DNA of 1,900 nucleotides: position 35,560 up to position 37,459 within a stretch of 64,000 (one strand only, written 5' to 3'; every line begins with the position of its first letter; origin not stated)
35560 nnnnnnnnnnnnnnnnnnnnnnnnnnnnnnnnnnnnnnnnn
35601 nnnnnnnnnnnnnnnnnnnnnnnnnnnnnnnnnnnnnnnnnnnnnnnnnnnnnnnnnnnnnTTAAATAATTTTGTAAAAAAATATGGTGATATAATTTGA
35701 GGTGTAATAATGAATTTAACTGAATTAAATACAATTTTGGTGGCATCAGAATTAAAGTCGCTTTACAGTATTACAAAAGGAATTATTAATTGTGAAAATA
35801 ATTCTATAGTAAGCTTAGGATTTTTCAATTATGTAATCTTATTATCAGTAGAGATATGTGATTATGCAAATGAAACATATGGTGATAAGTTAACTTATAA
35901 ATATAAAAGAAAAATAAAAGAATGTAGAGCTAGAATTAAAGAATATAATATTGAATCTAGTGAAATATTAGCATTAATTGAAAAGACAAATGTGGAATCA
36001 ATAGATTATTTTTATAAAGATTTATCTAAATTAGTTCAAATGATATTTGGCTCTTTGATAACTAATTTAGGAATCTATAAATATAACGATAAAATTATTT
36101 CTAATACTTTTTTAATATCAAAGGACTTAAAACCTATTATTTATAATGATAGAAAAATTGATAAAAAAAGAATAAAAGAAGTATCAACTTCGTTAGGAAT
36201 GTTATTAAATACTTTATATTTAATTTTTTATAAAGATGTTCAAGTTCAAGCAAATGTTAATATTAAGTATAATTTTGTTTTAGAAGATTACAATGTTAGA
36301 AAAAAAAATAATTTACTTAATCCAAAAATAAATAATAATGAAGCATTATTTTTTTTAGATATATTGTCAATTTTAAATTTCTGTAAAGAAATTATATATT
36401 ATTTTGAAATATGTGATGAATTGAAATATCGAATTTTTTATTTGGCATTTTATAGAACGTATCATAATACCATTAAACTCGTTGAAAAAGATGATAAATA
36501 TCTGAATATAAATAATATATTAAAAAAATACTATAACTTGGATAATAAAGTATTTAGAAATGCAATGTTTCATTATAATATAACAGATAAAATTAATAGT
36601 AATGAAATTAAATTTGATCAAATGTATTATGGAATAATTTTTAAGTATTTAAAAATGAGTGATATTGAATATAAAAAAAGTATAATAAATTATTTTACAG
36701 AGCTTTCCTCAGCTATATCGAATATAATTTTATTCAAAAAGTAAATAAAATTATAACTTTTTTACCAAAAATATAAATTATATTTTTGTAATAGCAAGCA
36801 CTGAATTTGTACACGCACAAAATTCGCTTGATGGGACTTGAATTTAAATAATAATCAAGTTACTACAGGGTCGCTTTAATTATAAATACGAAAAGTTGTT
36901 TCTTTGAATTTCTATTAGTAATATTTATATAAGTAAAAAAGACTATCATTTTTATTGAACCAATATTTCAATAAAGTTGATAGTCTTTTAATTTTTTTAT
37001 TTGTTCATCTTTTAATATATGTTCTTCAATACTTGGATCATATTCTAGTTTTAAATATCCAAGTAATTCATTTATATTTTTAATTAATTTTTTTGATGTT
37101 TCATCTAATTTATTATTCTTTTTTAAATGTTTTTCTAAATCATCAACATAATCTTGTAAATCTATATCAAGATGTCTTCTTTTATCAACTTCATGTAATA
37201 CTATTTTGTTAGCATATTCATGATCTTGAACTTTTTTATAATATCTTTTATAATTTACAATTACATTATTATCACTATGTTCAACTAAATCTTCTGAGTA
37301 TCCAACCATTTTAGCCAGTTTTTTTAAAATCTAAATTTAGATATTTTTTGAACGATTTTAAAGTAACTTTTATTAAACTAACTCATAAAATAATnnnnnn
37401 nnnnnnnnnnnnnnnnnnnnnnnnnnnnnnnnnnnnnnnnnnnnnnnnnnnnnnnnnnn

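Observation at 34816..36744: Candidate undescribed two-gene module: 2-TM membrane protein + HEPN (Rx4H) protein inside a repeat-flanked cassette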

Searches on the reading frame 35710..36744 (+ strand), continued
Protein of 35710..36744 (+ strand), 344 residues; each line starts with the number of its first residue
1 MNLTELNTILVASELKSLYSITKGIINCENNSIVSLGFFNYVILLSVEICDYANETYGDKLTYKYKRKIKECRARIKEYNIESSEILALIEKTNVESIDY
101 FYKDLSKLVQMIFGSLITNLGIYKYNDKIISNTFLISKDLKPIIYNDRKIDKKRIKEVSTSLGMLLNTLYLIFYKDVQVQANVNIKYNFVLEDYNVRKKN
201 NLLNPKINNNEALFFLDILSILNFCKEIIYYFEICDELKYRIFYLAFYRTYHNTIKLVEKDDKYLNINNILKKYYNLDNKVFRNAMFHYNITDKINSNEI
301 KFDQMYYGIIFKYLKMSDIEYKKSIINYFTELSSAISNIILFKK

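Call 74: find_related_loci(query=A5, collection=genome_contigs, flank=7000)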
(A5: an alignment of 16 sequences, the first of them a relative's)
Query A5 (369 aa) in genome_contigs; peptide patterns used: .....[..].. (x = any residue, [..] = any of these).
51 stretches matched a pattern; 46 encode a relative of the query (tblastn E <= 1e-3); 46 distinct loci.
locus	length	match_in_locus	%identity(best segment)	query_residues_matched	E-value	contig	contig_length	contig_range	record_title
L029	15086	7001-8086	41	4-367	1e-85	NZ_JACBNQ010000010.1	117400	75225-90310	Sedimentibacter hydroxybenzoicus DSM 7310 contig10, whole genome shotgun sequence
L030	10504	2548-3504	36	12-338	2e-61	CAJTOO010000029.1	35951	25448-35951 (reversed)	MAG TPA_asm: uncultured Lachnospiraceae bacterium isolate MGBC104969 genome assembly, contig: MGBC104969.29, whole genom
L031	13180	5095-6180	33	16-362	8e-59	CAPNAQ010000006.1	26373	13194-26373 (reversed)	MAG TPA_asm: uncultured Clostridia bacterium isolate MGBC107383 genome assembly, contig: MGBC107383.6, whole genome shot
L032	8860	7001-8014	34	5-354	1e-57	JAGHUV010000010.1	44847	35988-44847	MAG: Candidatus Crickella caballi isolate E4_MB2_90 c_000000910072, whole genome shotgun sequence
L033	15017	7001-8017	33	12-362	3e-56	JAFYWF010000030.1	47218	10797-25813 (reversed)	MAG: Lachnospiraceae bacterium isolate RGIG7478 Water_buffalos_Colon-3__c68725, whole genome shotgun sequence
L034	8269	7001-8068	33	20-361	2e-55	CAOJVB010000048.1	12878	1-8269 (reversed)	MAG TPA_asm: uncultured Clostridiaceae bacterium isolate SRR17684647_bin.47_metawrap_v1.3_MAG genome assembly, contig: N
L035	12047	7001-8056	34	5-364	7e-55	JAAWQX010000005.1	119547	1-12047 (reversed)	MAG: Oscillospiraceae bacterium isolate ABMPRH_187_1 SL341403_scaffold_272, whole genome shotgun sequence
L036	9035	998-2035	34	12-367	2e-53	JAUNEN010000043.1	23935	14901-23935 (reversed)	MAG: Erysipelotrichaceae bacterium isolate S24M_St_67 NODE_392_length_23935_cov_21.437898, whole genome shotgun sequence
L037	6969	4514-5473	34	12-337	2e-53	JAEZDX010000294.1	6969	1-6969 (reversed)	MAG: Bacillota bacterium isolate OH_CBrB_310 k127_732308, whole genome shotgun sequence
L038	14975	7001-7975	34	12-343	2e-52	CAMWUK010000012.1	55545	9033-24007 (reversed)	MAG TPA_asm: uncultured Clostridiaceae bacterium isolate SRR14411333_bin.4_metawrap_v1.3_MAG genome assembly, contig: NO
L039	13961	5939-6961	33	8-357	7e-50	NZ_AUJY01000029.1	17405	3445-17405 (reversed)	Butyrivibrio hungatei NK4A153 G628DRAFT_scaffold00022.22_C, whole genome shotgun sequence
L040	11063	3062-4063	34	12-355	2e-49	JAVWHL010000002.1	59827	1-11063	MAG: Erysipelotrichales bacterium isolate CGS1Y2-bin32 NODE_2_length_59827_cov_5.086979, whole genome shotgun sequence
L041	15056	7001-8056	31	5-367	3e-49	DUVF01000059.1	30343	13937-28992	MAG TPA_asm: Clostridiales bacterium isolate AS08sgBPME_358 258975_AS08, whole genome shotgun sequence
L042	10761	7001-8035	31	2-364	7e-49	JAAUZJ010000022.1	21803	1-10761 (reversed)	MAG: Lachnospiraceae bacterium isolate Mgla_MAG_17-bin_2 c_000000019282, whole genome shotgun sequence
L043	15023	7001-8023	31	1-359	4e-49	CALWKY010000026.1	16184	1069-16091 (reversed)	MAG: uncultured Lachnospiraceae bacterium isolate E40__bin77 genome assembly, contig: E40__k127_1855260, whole genome sh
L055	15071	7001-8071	30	16-359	3e-44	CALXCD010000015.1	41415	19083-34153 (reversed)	MAG: uncultured Clostridia bacterium isolate BRZ_FH__bin15 genome assembly, contig: BRZ_FH__NODE_1023_length_41415_cov_1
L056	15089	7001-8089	29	16-365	5e-44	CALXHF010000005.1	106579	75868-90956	MAG: uncultured Clostridia bacterium isolate BRZ_GN__bin6 genome assembly, contig: BRZ_GN__NODE_201_length_106579_cov_28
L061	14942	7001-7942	30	16-316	2e-37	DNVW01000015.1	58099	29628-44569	MAG TPA_asm: Clostridiales bacterium isolate UBA11489 contig_84, whole genome shotgun sequence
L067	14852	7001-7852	29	70-359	9e-18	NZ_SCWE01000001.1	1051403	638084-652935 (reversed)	Macrococcus hajekii strain CCM4809 NODE_1_length_1051403_cov_29.1781, whole genome shotgun sequence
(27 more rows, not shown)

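Call 80: search_protein_families(library=pfam, alignment_id=A6, max_evalue=0.00001)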
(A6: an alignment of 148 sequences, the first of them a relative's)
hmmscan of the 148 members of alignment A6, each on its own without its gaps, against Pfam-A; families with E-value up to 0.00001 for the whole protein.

A. member 1, L029:6632-6955:+ (107 aa): 1 family
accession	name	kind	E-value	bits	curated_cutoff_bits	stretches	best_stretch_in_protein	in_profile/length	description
PF12872.13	OST-HTH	-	3.7e-10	40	23.8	1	42-96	8-57/71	OST-HTH/LOTUS domain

B. families by the number of members that match (of 148 scanned): 118 families (the first 25 are shown)
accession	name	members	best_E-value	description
PF18766.7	SWI2_SNF2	4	8.6e-68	SWI2/SNF2 ATPase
PF00589.27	Phage_integrase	4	4.4e-37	Phage integrase family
PF04851.21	ResIII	4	5.9e-30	Type III restriction enzyme, res subunit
PF13304.12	AAA_21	4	3.4e-14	AAA domain, putative AbiEii toxin, Type IV TA system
PF02384.22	N6_Mtase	3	1.4e-72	N-6 DNA Methylase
PF13175.12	AAA_15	3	4.1e-52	AAA ATPase domain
PF01076.25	Mob_Pre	3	1.5e-43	Plasmid recombination enzyme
PF04313.20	HSDR_N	3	2.1e-41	Type I restriction enzyme R protein N terminus (HSDR_N)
PF01420.25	Methylase_S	3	1.5e-34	Type I restriction modification DNA specificity domain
PF00239.26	Resolvase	3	1.1e-30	Resolvase, N terminal domain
PF22679.2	T1R_D3-like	3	1.4e-20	Type I restriction enzyme subunit R domain 3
PF00275.25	EPSP_synthase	3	2e-20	EPSP synthase (3-phosphoshikimate 1-carboxyvinyltransferase)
PF13730.12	HTH_36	3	9.1e-10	Helix-turn-helix domain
PF00117.34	GATase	2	1.3e-45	Glutamine amidotransferase class-I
PF00958.27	GMP_synt_C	2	1.2e-40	GMP synthase C terminal domain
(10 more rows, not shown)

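Call 81: search_protein_families(library=padloc, alignment_id=A6, max_evalue=0.00001)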
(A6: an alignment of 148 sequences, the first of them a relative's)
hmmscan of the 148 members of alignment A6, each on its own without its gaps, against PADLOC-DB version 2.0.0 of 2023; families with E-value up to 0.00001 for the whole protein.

A. member 1, L029:6632-6955:+ (107 aa): 0 families

B. families by the number of members that match (of 148 scanned): 474 families (the first 25 are shown)
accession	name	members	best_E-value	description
PDLC03019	MTase_I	6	2.5e-89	Type I methyltransferase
PDLC02979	AriA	4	4.5e-54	-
PDLC00096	GajA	4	3.5e-42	AAA ATPase domain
PDLC04134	mad2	4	5.4e-34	mads_2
PDLC02980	AriA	4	6.9e-16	-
PDLC00098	GajA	4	8.3e-11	AAA ATPase domain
PDLC03035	MTase_I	3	2.4e-286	Type I methyltransferase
PDLC00093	GajA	3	4.8e-284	AAA ATPase domain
PDLC00095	GajA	3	4.7e-248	AAA ATPase domain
PDLC00085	GajA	3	6.7e-173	AAA ATPase domain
PDLC03040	REase_I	3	2.4e-160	Type I restriction enzyme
PDLC03044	REase_I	3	2.7e-79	Type I restriction enzyme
PDLC03092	Specificity_I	3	3.5e-78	Type I specificity subunit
PDLC03041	REase_I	3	1.7e-73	Type I restriction enzyme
PDLC03089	Specificity_I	3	1.5e-72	Type I specificity subunit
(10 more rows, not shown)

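Call 91: search_protein_families(library=pfam, proteins=[L031:3923-5020:+, L032:5747-6946:+, L033:5780-6940:+, L034:5845-6924:+, L030:1079-2353:+, L035:8288-10207:-, L067:8268-9287:+, L055:8198-8821:+, L055:6584-6910:+, L038:8222-9085:+], max_evalue=0.001)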
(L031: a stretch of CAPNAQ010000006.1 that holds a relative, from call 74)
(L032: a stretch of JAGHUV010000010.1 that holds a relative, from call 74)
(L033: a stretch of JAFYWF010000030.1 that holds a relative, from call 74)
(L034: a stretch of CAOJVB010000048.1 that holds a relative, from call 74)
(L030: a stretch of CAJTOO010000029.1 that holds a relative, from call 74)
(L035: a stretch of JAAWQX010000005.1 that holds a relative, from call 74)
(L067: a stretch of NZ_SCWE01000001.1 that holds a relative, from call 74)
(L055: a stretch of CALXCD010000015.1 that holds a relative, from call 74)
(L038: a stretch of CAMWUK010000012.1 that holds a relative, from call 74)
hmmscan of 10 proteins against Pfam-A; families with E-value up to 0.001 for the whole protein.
L031:3923-5020:+ (365 aa): 0 families

L032:5747-6946:+ (399 aa): 0 families

L033:5780-6940:+ (386 aa): 0 families

L034:5845-6924:+ (359 aa): 0 families

L030:1079-2353:+ (424 aa): 3 families
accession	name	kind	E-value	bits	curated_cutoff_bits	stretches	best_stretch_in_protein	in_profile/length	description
PF00589.27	Phage_integrase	-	6.4e-36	124.1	27.1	1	193-385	3-168/172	Phage integrase family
PF02920.21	Integrase_DNA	-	1.1e-28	99.4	27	1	6-72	3-69/70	DNA binding domain of tn916 integrase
PF02899.23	Phage_int_SAM_1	-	0.00096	19.8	22.3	0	92-165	6-80/83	Phage integrase, N-terminal SAM-like domain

L035:8288-10207:- (639 aa): 2 families
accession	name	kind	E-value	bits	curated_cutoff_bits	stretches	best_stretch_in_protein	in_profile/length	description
PF00589.27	Phage_integrase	-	5.9e-27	95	27.1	1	354-529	2-170/172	Phage integrase family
PF14659.12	Phage_int_SAM_3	-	3.1e-15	56.6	22.6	1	237-293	2-57/58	Phage integrase, N-terminal SAM-like domain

L067:8268-9287:+ (339 aa): 4 families
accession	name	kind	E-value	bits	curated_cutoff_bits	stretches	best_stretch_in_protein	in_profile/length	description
PF00589.27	Phage_integrase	-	4.4e-37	127.9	27.1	1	140-306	2-169/172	Phage integrase family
PF13102.12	Phage_int_SAM_5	-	3.3e-07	31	22.3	1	26-127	9-95/98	Phage integrase SAM-like domain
PF24624.1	Int_N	-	0.00033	21.8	27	0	87-132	54-100/100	Phage integrase, N-terminal domain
PF13495.12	Phage_int_SAM_4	-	0.00054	20.7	27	0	26-118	5-82/85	Phage integrase, N-terminal SAM-like domain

L055:8198-8821:+ (207 aa): 3 families
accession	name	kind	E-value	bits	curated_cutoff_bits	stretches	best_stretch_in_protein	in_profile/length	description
PF13730.12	HTH_36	-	3e-09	37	25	1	25-78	2-55/55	Helix-turn-helix domain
PF02082.26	Rrf2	-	0.00058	20.4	30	1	27-80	2-55/132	Iron-dependent Transcriptional regulator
PF21984.2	DnaD_N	-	0.00066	20.3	27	0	26-111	14-98/101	DnaD N-terminal domain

L055:6584-6910:+ (108 aa): 1 family
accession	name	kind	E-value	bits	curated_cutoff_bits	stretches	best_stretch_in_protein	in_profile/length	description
PF00275.25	EPSP_synthase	-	3.8e-11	42.8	22.8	1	6-60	1-55/417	EPSP synthase (3-phosphoshikimate 1-carboxyvinyltransferase)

L038:8222-9085:+ (287 aa): 2 families
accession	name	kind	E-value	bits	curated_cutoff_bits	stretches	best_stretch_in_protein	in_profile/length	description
PF00239.26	Resolvase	-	3e-19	70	23.3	1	15-143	17-143/145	Resolvase, N terminal domain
PF07508.19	Recombinase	-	2.4e-18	66.7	21.1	1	167-257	1-97/102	Recombinase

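Call 102: find_encoding_contigs(protein=P0005, flank=6000, max_places=3)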
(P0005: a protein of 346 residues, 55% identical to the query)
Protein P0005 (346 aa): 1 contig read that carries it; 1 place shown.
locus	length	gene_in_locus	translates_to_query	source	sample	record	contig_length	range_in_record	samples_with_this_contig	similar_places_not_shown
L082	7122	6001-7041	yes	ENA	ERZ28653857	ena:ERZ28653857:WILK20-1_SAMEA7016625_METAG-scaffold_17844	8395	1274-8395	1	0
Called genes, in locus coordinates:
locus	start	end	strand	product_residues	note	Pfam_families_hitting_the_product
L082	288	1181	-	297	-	PF13707:RloB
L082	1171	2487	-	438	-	PF02463:SMC_N (faint), PF13304:AAA_21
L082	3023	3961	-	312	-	-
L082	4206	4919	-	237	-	PF05063:MT-A70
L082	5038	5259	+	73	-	PF13560:HTH_31, PF12844:HTH_19, PF01381:HTH_3, PF13443:HTH_26 (faint)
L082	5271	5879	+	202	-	PF11407:RestrictionMunI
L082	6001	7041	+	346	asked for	-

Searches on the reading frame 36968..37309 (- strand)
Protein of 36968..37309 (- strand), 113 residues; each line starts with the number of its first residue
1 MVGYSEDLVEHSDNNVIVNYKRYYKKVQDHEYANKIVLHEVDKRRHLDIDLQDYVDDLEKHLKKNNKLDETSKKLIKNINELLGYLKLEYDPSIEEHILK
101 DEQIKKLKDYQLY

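Call 3: search_protein_families(library=pfam, proteins=[window:36968-37309:-], max_evalue=1)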
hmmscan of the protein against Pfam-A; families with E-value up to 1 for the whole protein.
window:36968-37309:- (113 aa): 4 families
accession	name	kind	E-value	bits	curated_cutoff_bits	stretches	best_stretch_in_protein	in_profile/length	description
PF07133.16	Merozoite_SPAM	-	0.023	15.2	27.5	1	11-84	100-175/176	Merozoite surface protein (SPAM)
PF13102.12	Phage_int_SAM_5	-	0.089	13.6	22.3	1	5-83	6-79/98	Phage integrase SAM-like domain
PF17190.9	RecG_N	-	0.2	12.8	23.1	1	51-111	2-59/89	RecG N-terminal helical domain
PF19668.4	DUF6171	-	0.42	11.5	27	1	34-81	5-51/80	Family of unknown function (DUF6171)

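Call 4: search_protein_families(library=padloc, proteins=[window:36968-37309:-], max_evalue=1)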
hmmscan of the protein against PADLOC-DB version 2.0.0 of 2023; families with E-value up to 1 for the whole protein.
window:36968-37309:- (113 aa): 0 families

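Call 6: search_protein_families(library=ncbifam, proteins=[window:36968-37309:-], max_evalue=1)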
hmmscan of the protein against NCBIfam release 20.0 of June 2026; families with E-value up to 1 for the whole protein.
window:36968-37309:- (113 aa): 2 families
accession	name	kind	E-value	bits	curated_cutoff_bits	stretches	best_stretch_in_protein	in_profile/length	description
NF011205.0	PRK14611.1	equivalog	0.041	13.3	364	1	15-94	168-241/275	4-(cytidine 5'-diphospho)-2-C-methyl-D-erythritol kinase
TIGR01951.1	nusB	equivalog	0.38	11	88.35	1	52-109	19-76/131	transcription antitermination factor NusB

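Call 7: search_protein_families(library=phrogs, proteins=[window:36968-37309:-], max_evalue=1)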
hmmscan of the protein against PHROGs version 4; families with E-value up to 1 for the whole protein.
window:36968-37309:- (113 aa): 2 families
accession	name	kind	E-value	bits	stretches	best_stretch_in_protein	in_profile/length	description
phrog_28421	-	unknown function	0.054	14.7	1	5-24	57-76/78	-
phrog_20201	-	unknown function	0.61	11.7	1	12-77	38-87/91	-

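Call 88: list_cluster_members(proteins=[P0076, P0078, P0060, P0046, P0057, P0068, P0051, P0041, window:36968-37309:-, window:39691-40890:+])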
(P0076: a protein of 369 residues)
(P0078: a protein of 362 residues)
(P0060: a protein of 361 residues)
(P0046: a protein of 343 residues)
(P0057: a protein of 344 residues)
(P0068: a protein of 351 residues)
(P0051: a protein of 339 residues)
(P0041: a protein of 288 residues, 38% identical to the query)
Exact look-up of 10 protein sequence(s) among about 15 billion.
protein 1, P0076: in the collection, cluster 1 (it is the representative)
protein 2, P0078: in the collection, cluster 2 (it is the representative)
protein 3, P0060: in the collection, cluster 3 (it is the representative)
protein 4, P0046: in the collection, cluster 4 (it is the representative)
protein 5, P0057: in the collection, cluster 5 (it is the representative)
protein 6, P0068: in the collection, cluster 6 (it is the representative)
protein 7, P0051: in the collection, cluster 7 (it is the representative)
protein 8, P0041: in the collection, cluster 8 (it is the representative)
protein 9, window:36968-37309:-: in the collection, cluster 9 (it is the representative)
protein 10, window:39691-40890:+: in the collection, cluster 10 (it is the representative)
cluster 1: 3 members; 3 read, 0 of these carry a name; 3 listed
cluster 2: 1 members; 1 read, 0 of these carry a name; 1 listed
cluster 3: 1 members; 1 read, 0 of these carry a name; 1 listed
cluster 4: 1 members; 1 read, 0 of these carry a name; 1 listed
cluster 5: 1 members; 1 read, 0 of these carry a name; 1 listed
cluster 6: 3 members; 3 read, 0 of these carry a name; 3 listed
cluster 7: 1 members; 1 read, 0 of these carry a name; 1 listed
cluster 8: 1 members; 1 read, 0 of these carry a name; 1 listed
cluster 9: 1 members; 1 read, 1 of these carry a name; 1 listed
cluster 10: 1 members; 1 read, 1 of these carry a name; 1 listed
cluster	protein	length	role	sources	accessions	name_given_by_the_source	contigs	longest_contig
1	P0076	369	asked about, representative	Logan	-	-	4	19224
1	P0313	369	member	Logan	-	-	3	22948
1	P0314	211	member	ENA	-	-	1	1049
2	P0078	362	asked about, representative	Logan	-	-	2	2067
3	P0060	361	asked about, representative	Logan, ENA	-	-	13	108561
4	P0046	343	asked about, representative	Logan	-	-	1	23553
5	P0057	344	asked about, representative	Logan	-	-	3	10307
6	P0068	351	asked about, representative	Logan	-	-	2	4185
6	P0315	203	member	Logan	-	-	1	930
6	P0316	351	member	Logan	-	-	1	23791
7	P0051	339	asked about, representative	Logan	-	-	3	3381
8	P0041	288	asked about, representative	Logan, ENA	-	-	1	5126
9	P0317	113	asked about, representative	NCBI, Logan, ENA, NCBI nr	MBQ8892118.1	MAG: hypothetical protein IJ068_04620 [Bacilli bacterium] | hypothetical protein [Bacilli bacterium]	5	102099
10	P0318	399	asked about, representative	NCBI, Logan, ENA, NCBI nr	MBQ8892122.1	MAG: hypothetical protein IJ068_04640 [Bacilli bacterium] | hypothetical protein [Bacilli bacterium]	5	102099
